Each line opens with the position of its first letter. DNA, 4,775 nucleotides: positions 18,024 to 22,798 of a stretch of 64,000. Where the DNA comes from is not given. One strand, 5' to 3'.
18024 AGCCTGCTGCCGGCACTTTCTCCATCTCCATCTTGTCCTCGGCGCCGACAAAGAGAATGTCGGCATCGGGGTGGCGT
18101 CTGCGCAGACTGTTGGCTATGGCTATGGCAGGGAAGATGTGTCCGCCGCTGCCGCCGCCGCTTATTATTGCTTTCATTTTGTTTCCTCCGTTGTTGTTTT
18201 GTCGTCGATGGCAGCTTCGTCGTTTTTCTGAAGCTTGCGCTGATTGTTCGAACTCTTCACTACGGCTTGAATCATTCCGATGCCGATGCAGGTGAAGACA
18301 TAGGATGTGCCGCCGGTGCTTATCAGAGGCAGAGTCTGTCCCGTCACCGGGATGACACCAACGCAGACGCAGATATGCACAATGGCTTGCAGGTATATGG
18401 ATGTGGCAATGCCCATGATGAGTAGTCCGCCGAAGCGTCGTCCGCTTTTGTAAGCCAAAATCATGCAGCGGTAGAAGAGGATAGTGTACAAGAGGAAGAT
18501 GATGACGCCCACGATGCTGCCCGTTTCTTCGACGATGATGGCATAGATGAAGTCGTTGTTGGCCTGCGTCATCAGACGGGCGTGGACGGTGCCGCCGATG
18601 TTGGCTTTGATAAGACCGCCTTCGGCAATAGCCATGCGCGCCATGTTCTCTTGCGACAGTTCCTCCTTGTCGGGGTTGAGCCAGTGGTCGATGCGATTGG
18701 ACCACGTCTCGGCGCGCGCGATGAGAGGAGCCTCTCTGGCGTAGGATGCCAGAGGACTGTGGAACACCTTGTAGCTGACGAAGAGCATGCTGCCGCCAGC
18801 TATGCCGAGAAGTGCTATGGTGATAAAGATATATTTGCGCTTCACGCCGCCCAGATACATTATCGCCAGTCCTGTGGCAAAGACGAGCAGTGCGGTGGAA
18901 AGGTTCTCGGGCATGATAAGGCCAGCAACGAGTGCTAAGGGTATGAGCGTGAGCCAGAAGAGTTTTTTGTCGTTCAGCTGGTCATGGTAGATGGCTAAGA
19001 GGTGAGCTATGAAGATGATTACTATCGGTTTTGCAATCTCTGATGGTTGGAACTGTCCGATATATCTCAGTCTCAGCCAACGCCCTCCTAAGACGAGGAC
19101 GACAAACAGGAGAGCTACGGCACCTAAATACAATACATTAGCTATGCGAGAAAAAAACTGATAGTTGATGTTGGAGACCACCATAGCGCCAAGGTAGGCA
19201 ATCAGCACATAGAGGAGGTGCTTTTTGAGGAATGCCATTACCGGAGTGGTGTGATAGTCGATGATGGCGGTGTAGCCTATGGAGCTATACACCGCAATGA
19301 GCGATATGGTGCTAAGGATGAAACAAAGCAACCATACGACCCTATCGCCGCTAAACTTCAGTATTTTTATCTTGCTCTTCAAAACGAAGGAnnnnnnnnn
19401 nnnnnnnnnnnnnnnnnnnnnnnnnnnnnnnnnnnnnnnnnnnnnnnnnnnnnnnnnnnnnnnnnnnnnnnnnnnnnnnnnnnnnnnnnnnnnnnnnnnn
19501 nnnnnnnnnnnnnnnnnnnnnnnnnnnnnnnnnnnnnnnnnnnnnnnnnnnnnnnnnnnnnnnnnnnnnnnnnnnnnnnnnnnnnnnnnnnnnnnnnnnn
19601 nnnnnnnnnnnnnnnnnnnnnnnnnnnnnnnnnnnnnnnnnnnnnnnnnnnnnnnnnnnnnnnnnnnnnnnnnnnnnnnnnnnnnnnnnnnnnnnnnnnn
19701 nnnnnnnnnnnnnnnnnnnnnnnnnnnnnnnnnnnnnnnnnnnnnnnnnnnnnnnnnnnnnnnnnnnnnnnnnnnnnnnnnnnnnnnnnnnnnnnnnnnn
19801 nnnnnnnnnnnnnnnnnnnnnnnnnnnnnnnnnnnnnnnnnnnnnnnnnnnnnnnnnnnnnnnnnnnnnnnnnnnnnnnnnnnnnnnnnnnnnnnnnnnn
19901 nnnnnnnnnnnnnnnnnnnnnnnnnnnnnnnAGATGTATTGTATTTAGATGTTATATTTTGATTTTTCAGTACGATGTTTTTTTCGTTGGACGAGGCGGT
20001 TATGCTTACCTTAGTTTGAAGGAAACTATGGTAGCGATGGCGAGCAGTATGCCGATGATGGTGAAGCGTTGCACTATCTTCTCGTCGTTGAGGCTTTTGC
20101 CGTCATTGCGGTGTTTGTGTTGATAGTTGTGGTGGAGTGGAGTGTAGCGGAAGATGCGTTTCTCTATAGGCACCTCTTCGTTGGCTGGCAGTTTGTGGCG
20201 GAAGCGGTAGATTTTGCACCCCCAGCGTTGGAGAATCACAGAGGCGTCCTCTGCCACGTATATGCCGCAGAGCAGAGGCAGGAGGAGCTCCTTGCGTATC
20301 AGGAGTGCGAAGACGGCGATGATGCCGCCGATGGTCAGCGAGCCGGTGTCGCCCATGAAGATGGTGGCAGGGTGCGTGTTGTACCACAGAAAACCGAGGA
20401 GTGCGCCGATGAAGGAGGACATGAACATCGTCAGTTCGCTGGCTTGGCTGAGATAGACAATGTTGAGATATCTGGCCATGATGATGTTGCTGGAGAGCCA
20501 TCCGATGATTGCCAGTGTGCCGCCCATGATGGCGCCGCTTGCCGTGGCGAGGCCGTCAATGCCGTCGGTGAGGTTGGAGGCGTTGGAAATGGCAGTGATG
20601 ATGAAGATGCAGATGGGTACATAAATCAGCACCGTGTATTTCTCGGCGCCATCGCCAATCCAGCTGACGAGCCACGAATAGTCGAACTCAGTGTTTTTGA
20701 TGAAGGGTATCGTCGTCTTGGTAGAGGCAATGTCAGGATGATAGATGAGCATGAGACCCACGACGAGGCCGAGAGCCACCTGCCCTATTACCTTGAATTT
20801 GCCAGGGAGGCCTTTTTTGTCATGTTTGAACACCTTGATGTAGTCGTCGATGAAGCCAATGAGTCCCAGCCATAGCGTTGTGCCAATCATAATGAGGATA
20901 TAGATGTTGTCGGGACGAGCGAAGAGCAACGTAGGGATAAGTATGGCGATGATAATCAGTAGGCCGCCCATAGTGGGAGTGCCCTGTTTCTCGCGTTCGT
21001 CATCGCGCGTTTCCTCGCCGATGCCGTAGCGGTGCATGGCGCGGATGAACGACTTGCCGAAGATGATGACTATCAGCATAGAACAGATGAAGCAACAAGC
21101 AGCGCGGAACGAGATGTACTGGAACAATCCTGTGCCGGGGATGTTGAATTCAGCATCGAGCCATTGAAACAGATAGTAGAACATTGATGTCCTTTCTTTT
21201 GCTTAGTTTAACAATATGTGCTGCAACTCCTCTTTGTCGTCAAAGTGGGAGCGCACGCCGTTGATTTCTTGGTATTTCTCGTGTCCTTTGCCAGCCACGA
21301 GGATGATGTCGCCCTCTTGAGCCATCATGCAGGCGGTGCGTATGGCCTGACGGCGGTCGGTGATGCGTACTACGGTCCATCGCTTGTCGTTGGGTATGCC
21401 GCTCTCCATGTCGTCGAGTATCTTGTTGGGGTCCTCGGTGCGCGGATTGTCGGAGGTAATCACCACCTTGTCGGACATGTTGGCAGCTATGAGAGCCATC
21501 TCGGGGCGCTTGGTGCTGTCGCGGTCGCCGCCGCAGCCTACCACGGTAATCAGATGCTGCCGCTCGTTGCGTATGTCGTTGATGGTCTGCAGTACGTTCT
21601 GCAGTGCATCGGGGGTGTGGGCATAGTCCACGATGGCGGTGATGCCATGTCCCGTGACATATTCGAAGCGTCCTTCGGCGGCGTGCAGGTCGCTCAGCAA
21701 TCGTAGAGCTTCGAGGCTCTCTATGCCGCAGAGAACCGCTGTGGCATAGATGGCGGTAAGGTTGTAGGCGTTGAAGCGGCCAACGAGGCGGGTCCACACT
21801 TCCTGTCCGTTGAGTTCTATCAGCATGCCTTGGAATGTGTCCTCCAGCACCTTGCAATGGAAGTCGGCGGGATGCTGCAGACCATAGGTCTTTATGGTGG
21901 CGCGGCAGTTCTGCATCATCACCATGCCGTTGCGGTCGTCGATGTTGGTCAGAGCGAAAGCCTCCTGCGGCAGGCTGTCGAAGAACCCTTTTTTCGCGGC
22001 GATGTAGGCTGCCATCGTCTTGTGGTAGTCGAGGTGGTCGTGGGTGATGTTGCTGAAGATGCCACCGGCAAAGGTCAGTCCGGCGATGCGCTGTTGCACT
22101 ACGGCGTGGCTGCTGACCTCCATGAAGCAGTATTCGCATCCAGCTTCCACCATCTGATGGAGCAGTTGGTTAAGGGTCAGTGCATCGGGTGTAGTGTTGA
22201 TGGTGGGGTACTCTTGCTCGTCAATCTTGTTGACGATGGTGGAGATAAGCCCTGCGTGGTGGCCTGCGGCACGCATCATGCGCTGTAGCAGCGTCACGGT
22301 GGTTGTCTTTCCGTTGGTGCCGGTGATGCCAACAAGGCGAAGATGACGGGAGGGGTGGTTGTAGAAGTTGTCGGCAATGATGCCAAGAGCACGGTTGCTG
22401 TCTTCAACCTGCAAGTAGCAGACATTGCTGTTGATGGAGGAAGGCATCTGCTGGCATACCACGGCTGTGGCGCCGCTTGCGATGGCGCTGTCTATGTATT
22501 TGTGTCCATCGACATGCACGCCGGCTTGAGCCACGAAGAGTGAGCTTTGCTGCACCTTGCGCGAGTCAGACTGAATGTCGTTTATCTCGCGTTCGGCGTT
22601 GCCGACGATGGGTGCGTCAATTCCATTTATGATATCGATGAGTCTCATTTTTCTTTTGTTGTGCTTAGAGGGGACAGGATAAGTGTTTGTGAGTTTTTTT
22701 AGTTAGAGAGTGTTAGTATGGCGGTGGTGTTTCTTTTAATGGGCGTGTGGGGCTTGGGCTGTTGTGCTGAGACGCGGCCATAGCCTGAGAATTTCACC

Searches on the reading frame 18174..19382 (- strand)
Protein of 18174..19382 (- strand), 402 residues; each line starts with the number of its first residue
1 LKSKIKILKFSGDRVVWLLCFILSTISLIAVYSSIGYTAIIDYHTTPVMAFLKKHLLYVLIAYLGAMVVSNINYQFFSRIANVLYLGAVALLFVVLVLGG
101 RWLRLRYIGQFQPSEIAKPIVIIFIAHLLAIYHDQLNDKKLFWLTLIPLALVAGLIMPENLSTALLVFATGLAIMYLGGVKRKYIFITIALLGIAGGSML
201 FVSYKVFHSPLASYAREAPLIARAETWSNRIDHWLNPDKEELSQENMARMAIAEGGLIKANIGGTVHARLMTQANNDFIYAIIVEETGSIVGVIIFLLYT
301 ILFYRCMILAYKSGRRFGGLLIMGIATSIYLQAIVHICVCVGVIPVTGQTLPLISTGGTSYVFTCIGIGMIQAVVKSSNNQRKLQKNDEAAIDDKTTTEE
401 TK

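Call 3: search_protein_families(library=pfam, proteins=[window:18174-19382:-], max_evalue=1)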
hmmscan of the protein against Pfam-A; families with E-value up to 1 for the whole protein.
window:18174-19382:- (402 aa): 1 family
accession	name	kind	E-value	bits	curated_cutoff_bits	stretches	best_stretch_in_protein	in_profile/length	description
PF01098.24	FTSW_RODA_SPOVE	-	7.6e-55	186.8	26.4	1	15-378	3-354/356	Cell cycle protein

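Call 4: search_protein_families(library=ncbifam, proteins=[window:18174-19382:-], max_evalue=1)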
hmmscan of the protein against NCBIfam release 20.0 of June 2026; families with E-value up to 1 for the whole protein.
window:18174-19382:- (402 aa): 6 families
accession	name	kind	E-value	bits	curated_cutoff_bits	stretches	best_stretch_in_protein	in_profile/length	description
TIGR02614.1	ftsW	equivalog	1.7e-63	214.9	337.5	1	13-375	1-354/357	putative lipid II flippase FtsW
TIGR02210.1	rodA_shape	equivalog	9.4e-53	179.6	336.7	1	14-375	2-353/357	rod shape-determining protein RodA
TIGR02615.1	spoVE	exception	7.1e-40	137.6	448.8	1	15-373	3-351/354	stage V sporulation protein E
NF008042.0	PRK10774.1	equivalog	5.9e-28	98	493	1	13-372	36-386/405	cell division protein FtsW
NF008060.0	PRK10794.1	equivalog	9e-23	80.8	590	1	27-374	20-359/370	peptidoglycan glycosyltransferase MrdB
NF037961.1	RodA_shape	subfamily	9.4e-22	77.9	150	2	244-364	275-398/415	rod shape-determining protein RodA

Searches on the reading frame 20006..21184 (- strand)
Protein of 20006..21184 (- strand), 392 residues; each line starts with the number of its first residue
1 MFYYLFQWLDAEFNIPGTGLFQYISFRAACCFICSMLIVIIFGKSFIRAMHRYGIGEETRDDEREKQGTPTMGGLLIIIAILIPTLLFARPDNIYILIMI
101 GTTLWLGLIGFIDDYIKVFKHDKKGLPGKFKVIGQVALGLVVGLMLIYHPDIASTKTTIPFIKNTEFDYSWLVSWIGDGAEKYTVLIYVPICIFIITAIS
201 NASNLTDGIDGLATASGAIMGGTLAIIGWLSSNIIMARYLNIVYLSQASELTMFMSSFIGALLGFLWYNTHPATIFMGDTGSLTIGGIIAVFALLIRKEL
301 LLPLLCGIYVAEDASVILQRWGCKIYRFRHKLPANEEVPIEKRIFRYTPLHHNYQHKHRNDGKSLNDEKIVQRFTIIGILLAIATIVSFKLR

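Call 3: search_protein_families(library=pfam, proteins=[window:20006-21184:-], max_evalue=1)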
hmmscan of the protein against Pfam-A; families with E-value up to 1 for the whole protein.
window:20006-21184:- (392 aa): 2 families
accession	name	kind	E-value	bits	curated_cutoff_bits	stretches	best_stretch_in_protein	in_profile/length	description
PF00953.26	Glycos_transf_4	-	1.4e-32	113.3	27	1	97-295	2-158/160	Glycosyl transferase family 4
PF10555.14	MraY_sig1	-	1.5e-05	24.7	20.1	1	66-78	1-13/13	Phospho-N-acetylmuramoyl-pentapeptide-transferase signature 1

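Call 4: search_protein_families(library=ncbifam, proteins=[window:20006-21184:-], max_evalue=1)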
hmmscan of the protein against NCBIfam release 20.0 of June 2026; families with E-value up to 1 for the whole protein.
window:20006-21184:- (392 aa): 3 families
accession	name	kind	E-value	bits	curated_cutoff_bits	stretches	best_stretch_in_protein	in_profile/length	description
TIGR00445.1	mraY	equivalog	4.4e-79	266.3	192.05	1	55-392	17-321/321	phospho-N-acetylmuramoyl-pentapeptide-transferase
NF053644.1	MraY_archaea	equivalog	2e-21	76.7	450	2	186-296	180-275/340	pseudomurein biosynthesis MraY family phospho-N-acetylmuramoyl-pentapeptide-transferase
TIGR02380.1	ECA_wecA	exception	2.3e-05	23.7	326.05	1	187-289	130-222/346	UDP-N-acetylglucosamine--undecaprenyl-phosphate N-acetylglucosaminephosphotransferase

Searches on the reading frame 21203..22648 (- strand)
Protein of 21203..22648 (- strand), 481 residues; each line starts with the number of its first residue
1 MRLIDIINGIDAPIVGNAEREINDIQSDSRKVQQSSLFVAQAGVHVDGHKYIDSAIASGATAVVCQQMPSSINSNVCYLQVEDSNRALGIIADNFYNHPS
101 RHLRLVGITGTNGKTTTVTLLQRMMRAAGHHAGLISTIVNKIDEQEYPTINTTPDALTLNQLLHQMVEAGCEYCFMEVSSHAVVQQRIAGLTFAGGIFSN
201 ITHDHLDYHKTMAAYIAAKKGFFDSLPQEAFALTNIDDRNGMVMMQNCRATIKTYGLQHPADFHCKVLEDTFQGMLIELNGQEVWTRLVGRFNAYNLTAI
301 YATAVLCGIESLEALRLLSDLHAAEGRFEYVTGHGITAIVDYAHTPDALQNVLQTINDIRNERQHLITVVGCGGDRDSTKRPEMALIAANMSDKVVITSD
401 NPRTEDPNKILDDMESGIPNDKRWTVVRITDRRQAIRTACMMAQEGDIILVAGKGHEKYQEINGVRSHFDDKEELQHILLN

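Call 3: search_protein_families(library=pfam, proteins=[window:21203-22648:-], max_evalue=1)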
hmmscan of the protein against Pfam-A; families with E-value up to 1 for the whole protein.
window:21203-22648:- (481 aa): 7 families
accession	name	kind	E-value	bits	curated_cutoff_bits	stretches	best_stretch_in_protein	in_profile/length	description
PF08245.18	Mur_ligase_M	-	1.5e-48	165.9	24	1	108-302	1-198/200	Mur ligase middle domain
PF02875.26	Mur_ligase_C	-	5.4e-35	121.4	28.4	1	326-455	1-127/127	Mur ligase, glutamate ligase domain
PF01225.30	Mur_ligase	-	5.1e-11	43.2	21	1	22-96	2-95/95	Mur ligase family, catalytic domain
PF11922.13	DUF3440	-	0.017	15.3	25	1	283-312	30-59/182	Domain of unknown function (DUF3440)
PF03205.20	MobB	-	0.02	15.2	26.6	0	418-474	62-119/133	Molybdopterin guanine dinucleotide synthesis protein B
PF02636.23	Methyltransf_28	-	0.067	13.1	23.3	1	159-365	40-212/249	Putative S-adenosyl-L-methionine-dependent methyltransferase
PF19842.5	YqeC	-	0.25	12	27.6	1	107-158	2-54/145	YqeC protein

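Call 34: search_protein_families(library=ncbifam, proteins=[window:21203-22648:-], max_evalue=0.00001)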
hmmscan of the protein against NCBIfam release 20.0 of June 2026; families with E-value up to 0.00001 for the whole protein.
window:21203-22648:- (481 aa): 27 families (the best 25 are shown)
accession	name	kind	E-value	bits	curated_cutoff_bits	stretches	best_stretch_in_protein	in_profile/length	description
NF001126.0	PRK00139.1-4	equivalog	5.7e-188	625.4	373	1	1-479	1-482/486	UDP-N-acetylmuramoyl-L-alanyl-D-glutamate--2,6-diaminopimelate ligase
NF008896.0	PRK11929.1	equivalog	2.2e-156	522.3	1023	1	20-479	27-498/965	bifunctional UDP-N-acetylmuramoyl-L-alanyl-D-glutamate--2,6-diaminopimelate ligase MurE/UDP-N-acetylmuramoyl-tripeptide--D-alanyl-D-alanine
TIGR01085.1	murE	subfamily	7e-153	509.9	257.3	1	20-479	2-471/472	UDP-N-acetylmuramyl-tripeptide synthetase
NF001124.0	PRK00139.1-2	equivalog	9.9e-139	463.3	476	1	18-479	24-492/500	UDP-N-acetylmuramoyl-L-alanyl-D-glutamate--2,6-diaminopimelate ligase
NF001123.0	PRK00139.1-1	equivalog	3.4e-124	415.2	586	1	17-479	15-489/493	UDP-N-acetylmuramoyl-L-alanyl-D-glutamate--2,6-diaminopimelate ligase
NF010628.0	PRK14022.1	equivalog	4.7e-95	319.1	536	1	19-474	32-475/483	UDP-N-acetylmuramoyl-L-alanyl-D-glutamate--L-lysine ligase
NF001130.0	PRK00139.2-4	equivalog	4e-70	237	715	2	16-220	25-232/516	UDP-N-acetylmuramoyl-L-alanyl-D-glutamate--2,6-diaminopimelate ligase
NF001129.0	PRK00139.2-3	equivalog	1.1e-54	185.9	762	1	10-472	29-507/517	UDP-N-acetylmuramoyl-L-alanyl-D-glutamate--2,6-diaminopimelate ligase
NF001127.0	PRK00139.2-1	equivalog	1.3e-52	179.2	997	2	21-219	30-231/520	UDP-N-acetylmuramoyl-L-alanyl-D-glutamate--2,6-diaminopimelate ligase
NF001131.0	PRK00139.2-5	equivalog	1e-41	143.3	1000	1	21-468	35-471/483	UDP-N-acetylmuramoyl-L-alanyl-D-glutamate--2,6-diaminopimelate ligase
TIGR01143.1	murF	subfamily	1.8e-39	135.9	288.6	2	28-129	2-100/418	UDP-N-acetylmuramoyl-tripeptide--D-alanyl-D-alanine ligase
TIGR02068.2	cya_phycin_syn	equivalog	2.2e-34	118.6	850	1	91-458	466-853/862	cyanophycin synthetase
NF010623.0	PRK14016.1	subfamily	1e-32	113.2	877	1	91-457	467-854/871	cyanophycin synthetase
TIGR01087.1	murD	equivalog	1.3e-27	97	211.95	2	166-452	147-416/441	UDP-N-acetylmuramoyl-L-alanine--D-glutamate ligase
TIGR01082.1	murC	equivalog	8.4e-27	94.3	335.1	1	196-456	171-440/449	UDP-N-acetylmuramate--L-alanine ligase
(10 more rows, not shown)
